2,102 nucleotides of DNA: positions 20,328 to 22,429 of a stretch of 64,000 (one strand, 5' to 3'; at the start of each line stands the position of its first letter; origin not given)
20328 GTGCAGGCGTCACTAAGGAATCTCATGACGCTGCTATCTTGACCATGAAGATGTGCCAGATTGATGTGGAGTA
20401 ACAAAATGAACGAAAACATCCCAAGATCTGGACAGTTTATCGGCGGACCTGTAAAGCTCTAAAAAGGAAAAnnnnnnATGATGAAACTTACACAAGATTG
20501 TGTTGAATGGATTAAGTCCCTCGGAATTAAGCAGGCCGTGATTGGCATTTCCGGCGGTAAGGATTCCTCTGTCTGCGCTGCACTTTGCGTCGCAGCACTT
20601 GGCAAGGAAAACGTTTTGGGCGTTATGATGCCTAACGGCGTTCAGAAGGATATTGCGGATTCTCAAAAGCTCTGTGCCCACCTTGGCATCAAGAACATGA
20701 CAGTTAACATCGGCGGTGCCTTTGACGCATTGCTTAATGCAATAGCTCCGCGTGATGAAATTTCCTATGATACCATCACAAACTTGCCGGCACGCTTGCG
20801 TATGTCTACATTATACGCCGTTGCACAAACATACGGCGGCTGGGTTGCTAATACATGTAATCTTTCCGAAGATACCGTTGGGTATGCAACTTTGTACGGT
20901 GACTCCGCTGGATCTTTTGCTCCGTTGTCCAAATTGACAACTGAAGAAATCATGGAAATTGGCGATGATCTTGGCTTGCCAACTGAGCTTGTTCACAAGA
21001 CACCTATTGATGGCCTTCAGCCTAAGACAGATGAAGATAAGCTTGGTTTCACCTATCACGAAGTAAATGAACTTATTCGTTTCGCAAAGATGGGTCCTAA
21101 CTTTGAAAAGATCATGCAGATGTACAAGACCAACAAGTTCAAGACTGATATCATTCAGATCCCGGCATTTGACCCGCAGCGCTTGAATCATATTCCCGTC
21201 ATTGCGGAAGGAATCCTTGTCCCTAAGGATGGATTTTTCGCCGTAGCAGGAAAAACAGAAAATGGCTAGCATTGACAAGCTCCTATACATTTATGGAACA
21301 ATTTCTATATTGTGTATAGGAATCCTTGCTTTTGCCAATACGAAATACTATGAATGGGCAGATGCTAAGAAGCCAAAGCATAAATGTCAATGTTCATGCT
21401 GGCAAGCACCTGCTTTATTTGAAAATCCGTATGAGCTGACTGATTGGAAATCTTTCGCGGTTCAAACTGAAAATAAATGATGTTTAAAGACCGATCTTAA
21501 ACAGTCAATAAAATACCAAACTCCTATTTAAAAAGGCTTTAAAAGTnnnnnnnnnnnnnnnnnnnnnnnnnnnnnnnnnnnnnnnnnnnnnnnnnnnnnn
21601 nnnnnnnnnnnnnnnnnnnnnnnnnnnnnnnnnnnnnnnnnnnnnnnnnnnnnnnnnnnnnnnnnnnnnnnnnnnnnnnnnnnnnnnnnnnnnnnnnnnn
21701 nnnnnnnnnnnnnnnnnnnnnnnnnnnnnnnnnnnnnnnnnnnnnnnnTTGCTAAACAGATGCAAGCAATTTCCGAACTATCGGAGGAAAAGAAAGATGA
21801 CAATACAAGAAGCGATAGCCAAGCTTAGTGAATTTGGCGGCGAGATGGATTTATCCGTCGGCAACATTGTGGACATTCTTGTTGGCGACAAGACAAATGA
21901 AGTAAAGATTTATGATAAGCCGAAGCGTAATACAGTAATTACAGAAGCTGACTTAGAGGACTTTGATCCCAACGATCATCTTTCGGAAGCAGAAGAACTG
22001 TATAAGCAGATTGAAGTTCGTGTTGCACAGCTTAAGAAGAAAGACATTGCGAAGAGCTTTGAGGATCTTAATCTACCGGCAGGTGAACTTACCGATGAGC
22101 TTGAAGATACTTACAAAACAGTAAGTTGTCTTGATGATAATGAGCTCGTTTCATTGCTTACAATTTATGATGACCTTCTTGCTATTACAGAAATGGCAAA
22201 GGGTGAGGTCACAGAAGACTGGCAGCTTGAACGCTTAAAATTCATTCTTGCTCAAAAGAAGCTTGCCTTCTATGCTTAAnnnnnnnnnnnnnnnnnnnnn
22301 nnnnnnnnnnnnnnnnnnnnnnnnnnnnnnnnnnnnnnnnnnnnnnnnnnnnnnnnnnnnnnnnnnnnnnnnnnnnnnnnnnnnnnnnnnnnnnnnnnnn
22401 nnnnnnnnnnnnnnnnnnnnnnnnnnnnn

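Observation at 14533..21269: Complete phage-encoded nicotinamide-to-NAD+ (Preiss-Handler) pathway: candidate counter-defence against NAD+-depleting immunity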

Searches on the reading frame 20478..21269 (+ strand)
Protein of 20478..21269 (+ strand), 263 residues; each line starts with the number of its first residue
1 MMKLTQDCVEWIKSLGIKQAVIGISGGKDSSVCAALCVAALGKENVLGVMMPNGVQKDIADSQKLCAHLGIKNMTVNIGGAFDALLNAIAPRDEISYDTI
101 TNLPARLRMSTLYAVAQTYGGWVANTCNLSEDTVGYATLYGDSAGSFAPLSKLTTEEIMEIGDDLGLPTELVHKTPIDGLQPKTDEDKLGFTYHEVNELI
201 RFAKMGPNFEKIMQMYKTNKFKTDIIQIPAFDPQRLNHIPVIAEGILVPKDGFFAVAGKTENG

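Call 3: search_protein_families(library=pfam, proteins=[window:20478-21269:+], max_evalue=0.01)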
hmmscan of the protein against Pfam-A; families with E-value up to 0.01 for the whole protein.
window:20478-21269:+ (263 aa): 3 families
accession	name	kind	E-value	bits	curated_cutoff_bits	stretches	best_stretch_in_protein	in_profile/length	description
PF02540.23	NAD_synthase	-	1.1e-48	166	21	1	10-217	11-219/242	NAD synthase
PF06508.19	QueC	-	1.6e-05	24.9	22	1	19-78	1-60/210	Queuosine biosynthesis protein QueC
PF03054.22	tRNA_Me_trans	-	0.00039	20.6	20.6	1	20-77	3-71/202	tRNA methyl transferase HUP domain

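Call 4: search_protein_families(library=ncbifam, proteins=[window:20478-21269:+], max_evalue=0.01)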
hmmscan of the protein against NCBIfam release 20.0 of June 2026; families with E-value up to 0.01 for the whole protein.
window:20478-21269:+ (263 aa): 15 families
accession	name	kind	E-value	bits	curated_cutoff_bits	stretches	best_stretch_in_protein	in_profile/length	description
NF010587.0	PRK13980.1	equivalog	9.8e-49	165.9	255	1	9-219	23-234/267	NAD+ synthase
TIGR00552.1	nadE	equivalog_domain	3.8e-46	157.3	63.65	1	10-224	15-239/251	NAD(+) synthase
NF010588.0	PRK13981.1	equivalog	4.5e-35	121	479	1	10-189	278-469/546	NAD+ synthase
NF001979.1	PRK00768.1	equivalog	8.8e-31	107.4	250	1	12-225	32-262/266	NAD(+) synthase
NF002048.0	PRK00876.1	subfamily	2.2e-25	89.2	313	2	15-85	35-107/330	NAD(+) synthase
NF002730.0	PRK02628.1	equivalog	9.3e-15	53.8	473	1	11-143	353-497/677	NAD(+) synthase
NF000848.1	PRK00074.1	equivalog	9.7e-10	37.6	400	1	5-79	200-278/512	glutamine-hydrolyzing GMP synthase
TIGR00884.1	guaA_Cterm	equivalog_domain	2e-09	37.2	338.75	1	8-82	6-83/310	glutamine-hydrolyzing GMP synthase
TIGR00364.1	TIGR00364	equivalog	1.8e-06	27.7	150.3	1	20-79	1-60/201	7-cyano-7-deazaguanine synthase QueC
TIGR00268.2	TIGR00268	equivalog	5.9e-05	22.5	150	1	17-79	13-77/259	ATP-dependent sacrificial sulfur transferase LarE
TIGR00420.1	trmU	equivalog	0.00014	20.8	236.95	1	19-82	2-75/351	tRNA 2-thiouridine(34) synthase MnmA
NF001138.1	PRK00143.1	equivalog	0.00015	20.8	284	1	21-83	3-73/345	tRNA 2-thiouridine(34) synthase MnmA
TIGR03573.1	WbuX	subfamily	0.0008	18.9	203.2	1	7-79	48-123/344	N-acetyl sugar amidotransferase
NF011259.0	PRK14665.1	equivalog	0.0038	16.2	364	1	18-82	6-72/360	tRNA 2-thiouridine(34) synthase MnmA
NF010392.0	PRK13820.1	equivalog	0.0047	16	512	1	18-88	3-76/395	argininosuccinate synthase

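Call 55: search_dna_similar(query=window:20478-21269:+, collection=phages, mode=protein, max_rows=40, max_evalue=0.00001)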
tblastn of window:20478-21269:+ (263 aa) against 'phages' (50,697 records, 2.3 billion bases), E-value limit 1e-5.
Records with a match: 51; places in all: 51; records where one place covers at least 80% of the query: 24.
Best place of each record, by identity: <60% 51.
By first word of the organism name: Bacteriophage 11; Synechococcus 6; uncultured 5; Listeria 5; Acinetobacter 4; Marine 3; Prochlorococcus 2; Ralstonia 2; Staphylococcus 2; Pelagibacter 2; and 7 more.
By host as written in the record: - 22; Listeria monocytogenes 5; Synechococcus sp. WH8109 3; Prochlorococcus sp. MIT9515 2; Ralstonia solanacearum 2; Synechococcus str. WH8109 2; Staphylococcus aureus 2; Candidatus Pelagibacter ubique HTCC1062 2; and 8 more.
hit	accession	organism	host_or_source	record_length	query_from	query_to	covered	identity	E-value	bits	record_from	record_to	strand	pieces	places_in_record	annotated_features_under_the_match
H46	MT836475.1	Bacteriophage sp.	human fecal samples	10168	12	242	88%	51.7%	6e-62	215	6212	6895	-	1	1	record has no annotation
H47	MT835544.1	Bacteriophage sp.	human fecal samples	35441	3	241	91%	47.2%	2e-58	205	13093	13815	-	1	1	record has no annotation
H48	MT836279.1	Bacteriophage sp.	human fecal samples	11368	18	222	78%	54.8%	3e-60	211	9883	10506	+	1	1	record has no annotation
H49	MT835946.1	Bacteriophage sp.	human fecal samples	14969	5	222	83%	44.7%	2e-48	176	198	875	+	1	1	record has no annotation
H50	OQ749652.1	Phage Phass-1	human gut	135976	21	225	78%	41.4%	1e-37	145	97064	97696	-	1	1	hypothetical protein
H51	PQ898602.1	Synechococcus phage S-SCSM2R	Synechococcus sp. WH7803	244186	3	238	90%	32.4%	2e-20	96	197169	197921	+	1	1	NAD(+) synthase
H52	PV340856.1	Synechococcus phage Sf-FS3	Synechococcus sp. WH8102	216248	2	232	88%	32.3%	5e-19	92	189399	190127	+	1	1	NH(3)-dependent NAD(+) synthetase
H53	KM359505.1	Prochlorococcus phage P-TIM68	Prochlorococcus sp. MIT9515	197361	3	231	87%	32.4%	9e-21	97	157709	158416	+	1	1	putative NAD+ synthetase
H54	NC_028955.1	Prochlorococcus phage P-TIM68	Prochlorococcus sp. MIT9515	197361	3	231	87%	32.4%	9e-21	97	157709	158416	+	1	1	NAD synthetase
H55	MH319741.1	Marine virus AG-345-E15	single cell amplified by WGA-X; seawater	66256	9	231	85%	31.8%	2e-18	90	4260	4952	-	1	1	record has no annotation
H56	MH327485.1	Marine virus AG-341-P01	single cell amplified by WGA-X; seawater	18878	2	231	87%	30.7%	2e-19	93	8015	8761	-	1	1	record has no annotation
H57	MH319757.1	Marine virus AG-345-O18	single cell amplified by WGA-X; seawater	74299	2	231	87%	30.7%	2e-19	93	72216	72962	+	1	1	record has no annotation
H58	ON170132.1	Ralstonia phage YO079_2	Ralstonia solanacearum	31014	10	222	81%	33.1%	2e-20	96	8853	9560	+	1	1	record has no annotation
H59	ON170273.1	Ralstonia phage YO163_2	Ralstonia solanacearum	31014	10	222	81%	33.1%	2e-20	96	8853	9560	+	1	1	record has no annotation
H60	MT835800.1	Bacteriophage sp.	human fecal samples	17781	9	217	79%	33.5%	1e-21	100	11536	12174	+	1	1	record has no annotation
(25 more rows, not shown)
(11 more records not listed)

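Call 60: search_protein_families(library=phrogs, proteins=[window:20478-21269:+], max_evalue=0.00001)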
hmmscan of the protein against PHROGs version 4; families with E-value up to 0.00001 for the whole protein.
window:20478-21269:+ (263 aa): 3 families
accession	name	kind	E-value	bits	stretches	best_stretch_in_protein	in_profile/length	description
phrog_11189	-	other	1.9e-54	185.8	1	9-226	19-249/256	NAD synthetase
phrog_36784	-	other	1.2e-23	84.5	1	10-161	301-470/594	NAD synthetase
phrog_11956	-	unknown function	5.4e-07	29.6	0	5-56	206-257/515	-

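Call 65: search_solved_structures(query=window:20478-21269:+, max_evalue=0.00001, show_alignments=2)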
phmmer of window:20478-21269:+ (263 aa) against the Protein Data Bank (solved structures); distinct sequences matched with E-value up to 0.00001: 27.
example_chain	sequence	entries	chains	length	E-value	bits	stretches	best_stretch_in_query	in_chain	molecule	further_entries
2e18_A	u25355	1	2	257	7.7e-34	120.7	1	4-200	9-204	NH(3)-dependent NAD(+) synthetase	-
3p52_A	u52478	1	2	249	1.3e-26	97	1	10-214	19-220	NH(3)-dependent NAD(+) synthetase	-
3fiu_A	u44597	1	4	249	3e-26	95.8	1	17-205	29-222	NH(3)-dependent NAD(+) synthetase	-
4xfd_A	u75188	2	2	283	7.7e-22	81.3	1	11-208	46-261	NH(3)-dependent NAD(+) synthetase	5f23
1xng_A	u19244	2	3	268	1.5e-21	80.4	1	12-201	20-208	NH(3)-dependent NAD(+) synthetase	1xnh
3dpi_A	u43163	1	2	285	2.4e-21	79.7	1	9-222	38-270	NAD+ synthetase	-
5wp0_A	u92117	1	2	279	8.2e-21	78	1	17-223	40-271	NH(3)-dependent NAD(+) synthetase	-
6kv3_A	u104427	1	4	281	2.5e-20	76.4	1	2-237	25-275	NH(3)-dependent NAD(+) synthetase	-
3n05_A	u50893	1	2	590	1.2e-19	74.2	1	12-159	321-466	NH(3)-dependent NAD(+) synthetase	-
4f4h_A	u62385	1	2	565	1.3e-19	74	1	10-153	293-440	Glutamine dependent NAD+ synthetase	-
3q4g_A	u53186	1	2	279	2.3e-19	73.2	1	17-220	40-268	NH(3)-dependent NAD(+) synthetase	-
5huh_A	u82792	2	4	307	3.9e-19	72.5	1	16-201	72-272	NH(3)-dependent NAD(+) synthetase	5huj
2pz8_A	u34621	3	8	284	7.7e-18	68.2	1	9-225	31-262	NH(3)-dependent NAD(+) synthetase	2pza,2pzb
4q16_A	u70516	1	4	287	1.9e-17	66.9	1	10-205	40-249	NH(3)-dependent NAD(+) synthetase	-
3hmq_A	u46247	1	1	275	3.4e-17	66.1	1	17-216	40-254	NH(3)-dependent NAD(+) synthetase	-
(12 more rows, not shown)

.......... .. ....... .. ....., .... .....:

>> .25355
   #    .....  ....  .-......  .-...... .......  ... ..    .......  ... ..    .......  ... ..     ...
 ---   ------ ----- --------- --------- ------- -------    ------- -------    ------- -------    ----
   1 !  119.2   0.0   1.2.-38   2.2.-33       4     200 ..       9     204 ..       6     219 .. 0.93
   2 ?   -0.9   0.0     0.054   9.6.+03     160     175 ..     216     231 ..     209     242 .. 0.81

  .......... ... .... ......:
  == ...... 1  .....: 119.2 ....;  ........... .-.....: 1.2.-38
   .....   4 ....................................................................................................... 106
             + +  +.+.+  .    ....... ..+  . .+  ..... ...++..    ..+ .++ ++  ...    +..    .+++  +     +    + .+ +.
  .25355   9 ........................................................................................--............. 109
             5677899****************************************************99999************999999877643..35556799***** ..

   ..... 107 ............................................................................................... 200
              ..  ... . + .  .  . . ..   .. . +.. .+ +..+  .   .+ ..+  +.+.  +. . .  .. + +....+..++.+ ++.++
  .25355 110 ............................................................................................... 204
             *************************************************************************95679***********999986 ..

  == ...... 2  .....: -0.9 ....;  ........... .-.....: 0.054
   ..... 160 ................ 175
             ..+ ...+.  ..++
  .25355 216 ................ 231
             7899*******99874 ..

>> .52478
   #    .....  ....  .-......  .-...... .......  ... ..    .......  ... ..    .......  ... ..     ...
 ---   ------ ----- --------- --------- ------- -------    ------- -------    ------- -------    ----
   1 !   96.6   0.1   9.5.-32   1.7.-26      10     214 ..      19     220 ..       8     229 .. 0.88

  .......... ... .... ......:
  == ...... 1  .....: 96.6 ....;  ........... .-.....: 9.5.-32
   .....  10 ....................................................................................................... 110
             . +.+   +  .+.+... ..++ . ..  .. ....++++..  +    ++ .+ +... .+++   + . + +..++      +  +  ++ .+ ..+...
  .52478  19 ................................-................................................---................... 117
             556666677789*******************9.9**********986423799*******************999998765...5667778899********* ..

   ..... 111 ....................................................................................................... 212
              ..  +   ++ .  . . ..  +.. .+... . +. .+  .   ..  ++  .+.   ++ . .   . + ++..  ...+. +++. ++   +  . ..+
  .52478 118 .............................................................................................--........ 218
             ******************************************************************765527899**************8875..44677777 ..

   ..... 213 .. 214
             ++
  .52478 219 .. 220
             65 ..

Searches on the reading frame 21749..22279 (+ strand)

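Call 3: search_protein_families(library=pfam, proteins=[window:21749-22279:+], max_evalue=0.01)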
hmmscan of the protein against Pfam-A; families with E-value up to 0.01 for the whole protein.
window:21749-22279:+ (176 aa): 0 families

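Call 84: search_protein_families(library=phrogs, proteins=[window:21797-22279:+], max_evalue=0.01)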
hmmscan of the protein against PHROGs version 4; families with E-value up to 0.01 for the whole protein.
window:21797-22279:+ (160 aa): 1 family
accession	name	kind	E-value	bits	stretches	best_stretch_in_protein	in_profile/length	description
phrog_17540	-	unknown function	0.003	18.6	0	103-139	22-58/70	-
